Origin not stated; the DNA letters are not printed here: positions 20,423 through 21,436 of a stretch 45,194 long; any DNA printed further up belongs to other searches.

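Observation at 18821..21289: Riboswitch-controlled 822-aa beta-propeller/Ig lipoprotein between btuB and btuF: candidate surface cobalamin-capture protein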

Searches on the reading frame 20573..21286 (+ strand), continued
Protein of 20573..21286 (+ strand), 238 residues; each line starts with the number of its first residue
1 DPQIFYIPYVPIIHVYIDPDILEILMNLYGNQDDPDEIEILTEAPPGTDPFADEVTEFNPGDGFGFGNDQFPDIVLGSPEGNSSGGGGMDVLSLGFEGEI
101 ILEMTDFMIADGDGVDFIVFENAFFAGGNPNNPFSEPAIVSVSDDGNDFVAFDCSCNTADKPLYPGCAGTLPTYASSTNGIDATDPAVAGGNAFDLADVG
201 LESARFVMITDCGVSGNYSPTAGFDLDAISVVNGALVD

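Call 90: find_related_loci(query=A4, collection=metagenome_contigs, flank=3000)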
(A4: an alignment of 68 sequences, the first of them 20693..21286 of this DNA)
Query A4 (198 aa) in metagenome_contigs; peptide patterns used: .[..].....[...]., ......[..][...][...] (x = any residue, [..] = any of these).
600 stretches matched a pattern (row limit reached: there are more); 382 encode a relative of the query (tblastn E <= 1e-3); the best 80 are kept; 80 distinct loci.
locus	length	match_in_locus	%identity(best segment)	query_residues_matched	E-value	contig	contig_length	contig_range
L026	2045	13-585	55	4-195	4e-59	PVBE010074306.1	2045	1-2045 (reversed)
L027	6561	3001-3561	55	5-193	9e-58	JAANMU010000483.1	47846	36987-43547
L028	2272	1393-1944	57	8-193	9e-56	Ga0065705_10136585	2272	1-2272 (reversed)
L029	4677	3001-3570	53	11-195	7e-53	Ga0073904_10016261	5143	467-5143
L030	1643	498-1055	53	4-193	5e-51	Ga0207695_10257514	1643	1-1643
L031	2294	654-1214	48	11-195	4e-49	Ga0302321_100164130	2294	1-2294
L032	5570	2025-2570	54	10-195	8e-49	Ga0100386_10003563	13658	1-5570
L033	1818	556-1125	47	3-194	3e-49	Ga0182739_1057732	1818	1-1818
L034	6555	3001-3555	48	11-193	1e-47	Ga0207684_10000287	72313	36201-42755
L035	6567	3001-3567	47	9-193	7e-48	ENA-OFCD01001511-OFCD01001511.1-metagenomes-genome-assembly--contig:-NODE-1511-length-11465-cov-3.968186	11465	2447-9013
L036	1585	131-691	50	5-197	6e-49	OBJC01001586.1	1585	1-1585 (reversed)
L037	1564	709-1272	47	10-198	4e-48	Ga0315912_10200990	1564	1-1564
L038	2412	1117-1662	52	5-193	6e-47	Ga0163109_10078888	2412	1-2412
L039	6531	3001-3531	51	10-194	8e-47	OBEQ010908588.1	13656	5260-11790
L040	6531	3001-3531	51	10-194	8e-47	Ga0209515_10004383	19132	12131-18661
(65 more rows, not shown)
